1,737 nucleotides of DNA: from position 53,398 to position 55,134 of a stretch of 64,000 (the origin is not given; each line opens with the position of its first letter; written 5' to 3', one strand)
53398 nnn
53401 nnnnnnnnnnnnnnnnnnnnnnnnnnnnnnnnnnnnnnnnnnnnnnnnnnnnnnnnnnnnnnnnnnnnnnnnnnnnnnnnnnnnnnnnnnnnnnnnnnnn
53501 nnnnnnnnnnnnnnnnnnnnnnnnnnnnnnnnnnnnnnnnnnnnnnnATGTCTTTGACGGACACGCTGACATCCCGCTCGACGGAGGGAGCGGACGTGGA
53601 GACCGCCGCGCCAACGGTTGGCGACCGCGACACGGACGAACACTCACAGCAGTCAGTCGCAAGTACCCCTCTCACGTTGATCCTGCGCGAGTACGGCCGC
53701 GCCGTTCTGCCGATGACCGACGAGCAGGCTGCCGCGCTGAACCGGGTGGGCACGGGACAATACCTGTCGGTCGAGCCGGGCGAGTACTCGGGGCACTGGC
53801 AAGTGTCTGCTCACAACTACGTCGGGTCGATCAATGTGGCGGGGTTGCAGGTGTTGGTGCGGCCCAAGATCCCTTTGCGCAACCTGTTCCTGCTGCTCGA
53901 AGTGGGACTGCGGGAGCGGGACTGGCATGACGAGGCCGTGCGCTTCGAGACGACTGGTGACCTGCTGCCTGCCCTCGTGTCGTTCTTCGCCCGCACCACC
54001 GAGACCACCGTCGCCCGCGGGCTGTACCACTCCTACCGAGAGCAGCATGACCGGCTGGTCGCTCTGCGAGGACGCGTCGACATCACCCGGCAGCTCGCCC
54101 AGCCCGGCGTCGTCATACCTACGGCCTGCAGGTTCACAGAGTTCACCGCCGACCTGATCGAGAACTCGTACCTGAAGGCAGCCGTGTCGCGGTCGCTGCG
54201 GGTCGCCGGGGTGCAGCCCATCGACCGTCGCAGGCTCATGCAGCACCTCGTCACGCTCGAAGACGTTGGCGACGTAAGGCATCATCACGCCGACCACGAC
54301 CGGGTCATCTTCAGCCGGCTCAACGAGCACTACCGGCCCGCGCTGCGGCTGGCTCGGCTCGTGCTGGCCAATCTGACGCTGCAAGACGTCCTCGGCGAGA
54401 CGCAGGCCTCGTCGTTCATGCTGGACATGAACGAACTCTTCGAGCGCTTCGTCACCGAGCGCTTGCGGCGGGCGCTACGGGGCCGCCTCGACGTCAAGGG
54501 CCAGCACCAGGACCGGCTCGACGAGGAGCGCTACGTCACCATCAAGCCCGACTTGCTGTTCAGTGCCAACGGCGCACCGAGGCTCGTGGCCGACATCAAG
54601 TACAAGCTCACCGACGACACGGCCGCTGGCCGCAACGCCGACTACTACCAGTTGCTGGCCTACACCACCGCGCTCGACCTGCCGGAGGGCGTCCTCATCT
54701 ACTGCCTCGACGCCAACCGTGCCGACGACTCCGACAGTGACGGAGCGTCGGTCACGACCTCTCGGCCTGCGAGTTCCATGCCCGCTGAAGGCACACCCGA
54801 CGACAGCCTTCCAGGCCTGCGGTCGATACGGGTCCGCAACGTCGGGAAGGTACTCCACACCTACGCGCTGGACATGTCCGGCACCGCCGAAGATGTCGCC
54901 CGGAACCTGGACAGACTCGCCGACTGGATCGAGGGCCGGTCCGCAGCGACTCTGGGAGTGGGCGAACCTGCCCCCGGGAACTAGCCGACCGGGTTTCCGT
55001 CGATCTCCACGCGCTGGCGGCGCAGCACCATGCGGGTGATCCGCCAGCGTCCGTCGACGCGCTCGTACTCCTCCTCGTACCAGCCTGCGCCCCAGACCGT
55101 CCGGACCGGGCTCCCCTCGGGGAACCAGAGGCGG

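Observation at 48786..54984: Lower-GC island with an atypical McrBC-type module and three uncharacterised companion genes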

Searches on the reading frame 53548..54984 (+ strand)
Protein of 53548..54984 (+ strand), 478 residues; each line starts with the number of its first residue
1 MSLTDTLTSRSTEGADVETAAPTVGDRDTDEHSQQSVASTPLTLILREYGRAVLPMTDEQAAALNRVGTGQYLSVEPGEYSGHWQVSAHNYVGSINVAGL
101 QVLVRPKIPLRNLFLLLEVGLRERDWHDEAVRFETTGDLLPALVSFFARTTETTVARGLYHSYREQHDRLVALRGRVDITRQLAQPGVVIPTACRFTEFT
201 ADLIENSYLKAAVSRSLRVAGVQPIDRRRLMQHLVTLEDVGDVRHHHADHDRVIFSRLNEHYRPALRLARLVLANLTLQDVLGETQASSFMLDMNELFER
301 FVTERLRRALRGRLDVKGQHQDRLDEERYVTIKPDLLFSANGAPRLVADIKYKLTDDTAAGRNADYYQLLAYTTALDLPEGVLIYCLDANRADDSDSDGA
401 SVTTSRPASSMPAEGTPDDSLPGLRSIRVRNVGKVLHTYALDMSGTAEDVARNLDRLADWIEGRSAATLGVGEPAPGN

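Call 3: search_protein_families(library=pfam, proteins=[window:53548-54984:+], max_evalue=0.1)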
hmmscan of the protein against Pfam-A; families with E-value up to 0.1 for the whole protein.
window:53548-54984:+ (478 aa): 1 family
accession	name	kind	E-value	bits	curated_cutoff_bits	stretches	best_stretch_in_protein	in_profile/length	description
PF10117.15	McrBC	-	3.9e-52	177.6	23.9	1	87-385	2-317/318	McrBC 5-methylcytosine restriction system component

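Call 4: search_protein_families(library=padloc, proteins=[window:53548-54984:+], max_evalue=0.1)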
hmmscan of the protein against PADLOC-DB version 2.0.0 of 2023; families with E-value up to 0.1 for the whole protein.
window:53548-54984:+ (478 aa): 0 families

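Call 5: search_protein_families(library=ncbifam, proteins=[window:53548-54984:+], max_evalue=0.1)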
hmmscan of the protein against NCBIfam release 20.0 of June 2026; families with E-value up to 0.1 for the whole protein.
window:53548-54984:+ (478 aa): 1 family
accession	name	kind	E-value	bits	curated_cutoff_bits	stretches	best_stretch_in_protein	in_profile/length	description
NF007277.0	PRK09736.1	equivalog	1.7e-24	86.6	338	1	106-352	5-263/353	5-methylcytosine-specific restriction endonuclease system specificity protein McrC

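Call 22: search_solved_structures(query=window:53548-54984:+, max_evalue=0.01)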
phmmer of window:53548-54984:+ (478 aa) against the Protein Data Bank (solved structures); distinct sequences matched with E-value up to 0.01: 1.
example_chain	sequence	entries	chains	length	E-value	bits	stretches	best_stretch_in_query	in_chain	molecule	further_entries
6ut5_G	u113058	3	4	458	4.4e-15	58.5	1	137-356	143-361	McrBC 5-methylcytosine restriction system component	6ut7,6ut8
